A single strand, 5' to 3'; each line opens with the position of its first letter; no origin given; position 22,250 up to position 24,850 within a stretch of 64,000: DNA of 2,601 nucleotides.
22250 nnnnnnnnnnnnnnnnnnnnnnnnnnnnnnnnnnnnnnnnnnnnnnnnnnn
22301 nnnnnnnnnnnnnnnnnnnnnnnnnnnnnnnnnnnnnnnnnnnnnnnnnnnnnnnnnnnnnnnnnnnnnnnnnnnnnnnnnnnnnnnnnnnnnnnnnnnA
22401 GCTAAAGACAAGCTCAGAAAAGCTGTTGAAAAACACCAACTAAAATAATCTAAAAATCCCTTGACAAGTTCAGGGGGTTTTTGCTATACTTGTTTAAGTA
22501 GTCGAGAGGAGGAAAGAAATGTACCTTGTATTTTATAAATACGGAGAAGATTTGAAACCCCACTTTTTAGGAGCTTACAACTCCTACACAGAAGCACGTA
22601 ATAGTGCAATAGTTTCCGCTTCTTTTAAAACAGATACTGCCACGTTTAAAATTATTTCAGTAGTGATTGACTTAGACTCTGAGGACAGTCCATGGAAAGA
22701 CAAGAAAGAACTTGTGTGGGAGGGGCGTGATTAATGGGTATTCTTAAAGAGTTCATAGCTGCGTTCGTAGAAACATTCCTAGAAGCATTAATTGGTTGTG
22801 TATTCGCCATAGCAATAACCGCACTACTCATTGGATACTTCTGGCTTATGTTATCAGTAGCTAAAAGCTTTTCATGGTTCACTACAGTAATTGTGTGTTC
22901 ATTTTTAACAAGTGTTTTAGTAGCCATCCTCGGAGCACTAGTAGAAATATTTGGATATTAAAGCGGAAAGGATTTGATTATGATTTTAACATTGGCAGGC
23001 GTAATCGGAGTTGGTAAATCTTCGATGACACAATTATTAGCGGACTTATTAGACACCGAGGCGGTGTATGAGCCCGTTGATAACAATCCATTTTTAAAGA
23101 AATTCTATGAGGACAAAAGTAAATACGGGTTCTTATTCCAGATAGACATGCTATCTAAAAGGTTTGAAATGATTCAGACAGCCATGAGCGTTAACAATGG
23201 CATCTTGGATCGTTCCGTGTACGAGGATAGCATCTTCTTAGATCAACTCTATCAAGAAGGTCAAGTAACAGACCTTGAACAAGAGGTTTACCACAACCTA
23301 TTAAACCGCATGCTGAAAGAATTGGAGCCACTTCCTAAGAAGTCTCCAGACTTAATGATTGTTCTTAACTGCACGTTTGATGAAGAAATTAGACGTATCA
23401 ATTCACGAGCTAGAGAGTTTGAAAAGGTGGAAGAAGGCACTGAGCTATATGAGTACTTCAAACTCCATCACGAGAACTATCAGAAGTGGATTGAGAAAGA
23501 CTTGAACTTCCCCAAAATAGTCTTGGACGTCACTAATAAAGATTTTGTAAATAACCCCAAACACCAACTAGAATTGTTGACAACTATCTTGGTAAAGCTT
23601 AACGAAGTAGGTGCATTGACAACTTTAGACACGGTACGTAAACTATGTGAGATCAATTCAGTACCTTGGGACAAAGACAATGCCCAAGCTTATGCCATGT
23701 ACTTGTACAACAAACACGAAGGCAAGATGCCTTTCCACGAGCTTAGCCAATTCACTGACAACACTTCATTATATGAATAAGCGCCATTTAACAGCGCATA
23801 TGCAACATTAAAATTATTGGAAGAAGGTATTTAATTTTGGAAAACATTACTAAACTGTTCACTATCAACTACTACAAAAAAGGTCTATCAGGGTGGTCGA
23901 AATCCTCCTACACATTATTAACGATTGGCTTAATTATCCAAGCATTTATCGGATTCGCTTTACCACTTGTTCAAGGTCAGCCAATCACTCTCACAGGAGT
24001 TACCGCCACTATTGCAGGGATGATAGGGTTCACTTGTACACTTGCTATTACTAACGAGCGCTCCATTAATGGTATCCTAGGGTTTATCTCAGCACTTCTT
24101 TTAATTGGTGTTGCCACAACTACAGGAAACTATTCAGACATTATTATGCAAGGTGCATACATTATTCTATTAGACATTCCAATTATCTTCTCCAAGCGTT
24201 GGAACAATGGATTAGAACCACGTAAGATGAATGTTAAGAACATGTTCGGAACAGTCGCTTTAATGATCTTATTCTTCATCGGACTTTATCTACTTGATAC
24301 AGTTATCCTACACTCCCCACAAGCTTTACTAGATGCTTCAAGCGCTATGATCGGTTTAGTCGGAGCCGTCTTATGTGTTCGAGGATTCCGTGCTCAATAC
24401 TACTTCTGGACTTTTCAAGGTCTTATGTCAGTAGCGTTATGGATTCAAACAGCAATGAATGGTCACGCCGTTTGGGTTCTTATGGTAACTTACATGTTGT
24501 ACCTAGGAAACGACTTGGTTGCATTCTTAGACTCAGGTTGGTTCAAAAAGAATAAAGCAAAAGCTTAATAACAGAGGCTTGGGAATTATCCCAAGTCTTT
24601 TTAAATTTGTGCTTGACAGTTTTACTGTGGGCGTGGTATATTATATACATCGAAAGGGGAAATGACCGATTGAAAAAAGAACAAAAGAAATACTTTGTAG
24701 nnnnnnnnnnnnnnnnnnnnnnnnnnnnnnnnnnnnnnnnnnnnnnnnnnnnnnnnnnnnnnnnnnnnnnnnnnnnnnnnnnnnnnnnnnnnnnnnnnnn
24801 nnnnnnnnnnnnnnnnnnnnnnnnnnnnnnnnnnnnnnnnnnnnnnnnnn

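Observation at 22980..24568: Deoxynucleoside kinase plus PnuC-family transporter: a phage nucleoside uptake and salvage module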

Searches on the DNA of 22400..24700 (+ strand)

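Call 6: search_dna_similar(query=window:22400-24700:+, collection=phages, mode=near, max_rows=30)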
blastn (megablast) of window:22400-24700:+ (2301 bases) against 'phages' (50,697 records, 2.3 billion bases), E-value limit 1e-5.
Records with a match: 4; places in all: 6; records where one place covers at least 80% of the query: 2.
Best place of each record, by identity: 90-95% 4.
By first word of the organism name: Enterococcus 4.
By host as written in the record: Enterococcus_B hirae DO82 2; Enterococcus_B hirae DO93 2.
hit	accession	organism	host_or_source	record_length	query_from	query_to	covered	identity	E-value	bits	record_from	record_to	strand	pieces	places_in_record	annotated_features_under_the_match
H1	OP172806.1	Enterococcus phage EH802P1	Enterococcus_B hirae DO82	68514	1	2301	92%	94.0%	0e+0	3193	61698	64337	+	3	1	hypothetical protein (x5) | DNA endonuclease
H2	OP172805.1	Enterococcus phage EH93P2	Enterococcus_B hirae DO93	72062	1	2301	92%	93.8%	0e+0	3170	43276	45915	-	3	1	hypothetical protein (x5) | DNA endonuclease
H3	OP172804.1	Enterococcus phage EH93P1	Enterococcus_B hirae DO93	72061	1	1643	63%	93.9%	0e+0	2188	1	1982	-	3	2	hypothetical protein (x3) | DNA endonuclease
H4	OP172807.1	Enterococcus phage EH802P2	Enterococcus_B hirae DO82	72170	1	1643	63%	93.7%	0e+0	2177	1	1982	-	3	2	hypothetical protein (x3) | DNA endonuclease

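Call 8: get_annotated_region(hit=H1, flank=4000)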
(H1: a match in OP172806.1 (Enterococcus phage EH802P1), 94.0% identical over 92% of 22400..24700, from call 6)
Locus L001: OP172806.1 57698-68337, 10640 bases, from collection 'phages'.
description: Enterococcus phage EH802P1, complete genome.
organism: Enterococcus phage EH802P1 (NCBI taxid 2968650)
taxonomy: Viruses; Duplodnaviria; Heunggongvirae; Uroviricota; Caudoviricetes
host: Enterococcus_B hirae DO82; source: municipal sewage; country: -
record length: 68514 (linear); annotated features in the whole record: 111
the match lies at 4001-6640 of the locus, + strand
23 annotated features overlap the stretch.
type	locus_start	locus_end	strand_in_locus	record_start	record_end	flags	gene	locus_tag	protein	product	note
CDS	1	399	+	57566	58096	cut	-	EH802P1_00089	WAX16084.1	hypothetical protein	-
CDS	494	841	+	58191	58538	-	-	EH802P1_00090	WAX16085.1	DNA endonuclease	DNA endonuclease I-HmuI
CDS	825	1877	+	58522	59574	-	-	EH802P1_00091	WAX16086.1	hypothetical protein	-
CDS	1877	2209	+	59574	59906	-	-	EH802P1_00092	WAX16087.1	hypothetical protein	-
CDS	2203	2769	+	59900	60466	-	-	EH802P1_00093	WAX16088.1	hypothetical protein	-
CDS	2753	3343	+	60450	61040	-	-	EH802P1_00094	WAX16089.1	hypothetical protein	-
CDS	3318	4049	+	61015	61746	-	-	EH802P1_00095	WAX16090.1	hypothetical protein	-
CDS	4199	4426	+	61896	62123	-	-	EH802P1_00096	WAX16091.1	hypothetical protein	-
CDS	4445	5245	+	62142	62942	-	-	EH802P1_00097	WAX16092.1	hypothetical protein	-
CDS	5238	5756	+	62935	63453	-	-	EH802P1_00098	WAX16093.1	DNA endonuclease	DNA endonuclease I-HmuI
CDS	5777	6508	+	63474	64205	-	-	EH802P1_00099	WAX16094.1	hypothetical protein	-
CDS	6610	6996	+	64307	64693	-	-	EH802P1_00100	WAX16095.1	hypothetical protein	-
CDS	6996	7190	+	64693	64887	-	-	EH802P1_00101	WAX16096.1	hypothetical protein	-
CDS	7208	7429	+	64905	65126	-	-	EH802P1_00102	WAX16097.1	hypothetical protein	-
CDS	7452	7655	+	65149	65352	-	-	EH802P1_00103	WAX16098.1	hypothetical protein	-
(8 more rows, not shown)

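Call 37: search_rna_families(sources=[L003, L004], threshold=evalue, max_evalue=0.1, show_alignments=2)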
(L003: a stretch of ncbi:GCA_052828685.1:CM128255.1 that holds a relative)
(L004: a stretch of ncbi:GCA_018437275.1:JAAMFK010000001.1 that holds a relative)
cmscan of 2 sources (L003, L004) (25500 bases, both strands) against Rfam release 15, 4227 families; matches with E-value up to 0.1: 3.
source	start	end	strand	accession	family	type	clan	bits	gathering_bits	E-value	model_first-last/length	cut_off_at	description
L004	5373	5446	-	RF00005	tRNA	Gene; tRNA;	CL00001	59.7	29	8.6e-11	1-71/71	no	tRNA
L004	7616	7692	+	RF00559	L21_leader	Cis-reg; leader;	-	49.6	36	1.2e-07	1-77/77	no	Ribosomal protein L21 leader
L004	5372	5446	+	RF04354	Plastid-ycf2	Cis-reg;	-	30.3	65.7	0.012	1-75/75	no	Plastid-ycf2 5UTR RNA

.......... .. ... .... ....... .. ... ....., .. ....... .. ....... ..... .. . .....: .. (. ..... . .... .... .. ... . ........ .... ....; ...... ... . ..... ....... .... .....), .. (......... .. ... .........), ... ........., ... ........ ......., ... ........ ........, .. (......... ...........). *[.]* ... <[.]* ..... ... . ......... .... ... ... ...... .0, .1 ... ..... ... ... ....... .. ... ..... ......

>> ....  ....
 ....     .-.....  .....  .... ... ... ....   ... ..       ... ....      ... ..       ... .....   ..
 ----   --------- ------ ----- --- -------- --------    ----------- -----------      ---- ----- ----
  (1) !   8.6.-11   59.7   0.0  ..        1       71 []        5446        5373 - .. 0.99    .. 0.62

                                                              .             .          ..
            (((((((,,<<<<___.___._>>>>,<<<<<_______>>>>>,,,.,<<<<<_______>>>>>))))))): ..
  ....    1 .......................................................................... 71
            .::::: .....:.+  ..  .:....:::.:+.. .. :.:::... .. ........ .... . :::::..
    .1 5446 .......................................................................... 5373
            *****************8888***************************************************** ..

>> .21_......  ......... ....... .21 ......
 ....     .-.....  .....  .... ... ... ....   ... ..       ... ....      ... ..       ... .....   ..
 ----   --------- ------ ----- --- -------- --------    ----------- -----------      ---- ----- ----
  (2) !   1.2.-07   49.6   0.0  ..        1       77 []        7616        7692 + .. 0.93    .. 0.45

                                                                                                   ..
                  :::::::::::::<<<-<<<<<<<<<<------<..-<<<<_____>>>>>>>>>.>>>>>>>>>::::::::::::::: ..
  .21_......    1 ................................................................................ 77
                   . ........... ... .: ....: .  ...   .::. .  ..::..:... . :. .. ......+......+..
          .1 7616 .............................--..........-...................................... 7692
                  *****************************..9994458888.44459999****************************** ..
